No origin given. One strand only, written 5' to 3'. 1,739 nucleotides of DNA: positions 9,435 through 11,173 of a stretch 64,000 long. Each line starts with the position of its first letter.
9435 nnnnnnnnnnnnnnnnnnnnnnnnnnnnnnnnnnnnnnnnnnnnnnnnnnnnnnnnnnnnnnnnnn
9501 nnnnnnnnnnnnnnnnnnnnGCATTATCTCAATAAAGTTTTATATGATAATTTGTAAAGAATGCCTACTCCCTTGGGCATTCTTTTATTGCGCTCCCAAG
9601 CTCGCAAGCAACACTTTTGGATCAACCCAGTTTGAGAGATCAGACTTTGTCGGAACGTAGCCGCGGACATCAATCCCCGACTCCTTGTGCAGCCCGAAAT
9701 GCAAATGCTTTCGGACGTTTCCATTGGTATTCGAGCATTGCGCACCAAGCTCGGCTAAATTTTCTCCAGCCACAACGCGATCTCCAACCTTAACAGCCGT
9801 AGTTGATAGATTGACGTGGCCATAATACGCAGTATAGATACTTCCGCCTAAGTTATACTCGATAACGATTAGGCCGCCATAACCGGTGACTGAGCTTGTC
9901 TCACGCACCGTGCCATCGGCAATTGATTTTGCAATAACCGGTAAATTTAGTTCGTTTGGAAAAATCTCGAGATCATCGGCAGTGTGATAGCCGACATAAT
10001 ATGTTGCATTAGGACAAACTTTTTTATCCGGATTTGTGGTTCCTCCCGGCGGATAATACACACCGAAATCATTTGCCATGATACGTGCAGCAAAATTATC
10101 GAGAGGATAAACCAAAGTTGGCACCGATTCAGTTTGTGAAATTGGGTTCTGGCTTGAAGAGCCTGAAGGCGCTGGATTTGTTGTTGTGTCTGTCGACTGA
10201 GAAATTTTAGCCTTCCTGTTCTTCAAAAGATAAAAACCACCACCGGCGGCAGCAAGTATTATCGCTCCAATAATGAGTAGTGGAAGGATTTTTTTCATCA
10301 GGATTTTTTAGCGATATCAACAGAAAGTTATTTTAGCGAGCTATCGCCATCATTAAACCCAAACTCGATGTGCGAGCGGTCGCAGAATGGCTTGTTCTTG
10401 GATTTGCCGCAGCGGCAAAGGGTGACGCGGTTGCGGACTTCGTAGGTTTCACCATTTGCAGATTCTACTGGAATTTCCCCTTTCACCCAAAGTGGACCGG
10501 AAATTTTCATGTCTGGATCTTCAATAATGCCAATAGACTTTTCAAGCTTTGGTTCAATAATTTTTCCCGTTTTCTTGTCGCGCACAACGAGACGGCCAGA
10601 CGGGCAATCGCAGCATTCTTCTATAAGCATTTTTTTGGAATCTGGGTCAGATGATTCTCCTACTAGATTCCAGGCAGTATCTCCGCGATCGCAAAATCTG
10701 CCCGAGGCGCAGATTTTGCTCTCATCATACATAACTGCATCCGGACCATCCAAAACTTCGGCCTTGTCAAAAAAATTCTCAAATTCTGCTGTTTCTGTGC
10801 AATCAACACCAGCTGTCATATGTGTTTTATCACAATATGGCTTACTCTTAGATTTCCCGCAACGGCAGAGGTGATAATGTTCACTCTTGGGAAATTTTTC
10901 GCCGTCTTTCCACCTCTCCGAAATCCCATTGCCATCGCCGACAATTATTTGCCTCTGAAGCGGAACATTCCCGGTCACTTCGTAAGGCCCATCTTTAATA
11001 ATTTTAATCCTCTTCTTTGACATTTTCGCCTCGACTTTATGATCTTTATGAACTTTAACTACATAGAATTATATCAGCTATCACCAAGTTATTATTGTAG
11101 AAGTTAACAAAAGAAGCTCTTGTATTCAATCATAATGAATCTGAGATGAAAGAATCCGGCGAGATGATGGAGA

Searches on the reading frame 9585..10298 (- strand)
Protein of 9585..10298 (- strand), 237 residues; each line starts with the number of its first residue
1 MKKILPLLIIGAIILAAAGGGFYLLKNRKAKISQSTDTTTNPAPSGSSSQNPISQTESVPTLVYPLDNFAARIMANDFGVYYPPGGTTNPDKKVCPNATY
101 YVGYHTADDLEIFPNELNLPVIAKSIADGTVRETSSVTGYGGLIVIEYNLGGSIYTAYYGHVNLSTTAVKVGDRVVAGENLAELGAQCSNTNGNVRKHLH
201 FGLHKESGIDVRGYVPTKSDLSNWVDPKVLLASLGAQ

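Call 12: search_protein_families(library=pfam, proteins=[window:9585-10298:-])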
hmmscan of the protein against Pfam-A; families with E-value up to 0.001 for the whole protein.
window:9585-10298:- (237 aa): 1 family
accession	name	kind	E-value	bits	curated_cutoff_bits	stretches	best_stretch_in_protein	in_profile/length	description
PF01551.29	Peptidase_M23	-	1.8e-12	47.7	28.7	1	124-206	17-90/96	Peptidase family M23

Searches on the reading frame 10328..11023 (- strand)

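Call 12: search_protein_families(library=pfam, proteins=[window:10328-11023:-])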
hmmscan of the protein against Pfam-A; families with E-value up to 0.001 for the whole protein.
window:10328-11023:- (231 aa): 2 families
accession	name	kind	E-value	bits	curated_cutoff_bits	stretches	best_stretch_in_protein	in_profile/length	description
PF09360.15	zf-CDGSH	-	1.7e-37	127.9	29.5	2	176-218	2-47/48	Iron-binding zinc finger CDGSH type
PF06902.16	Fer4_19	-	3.2e-06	27.5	24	1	93-150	3-64/64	Divergent 4Fe-4S mono-cluster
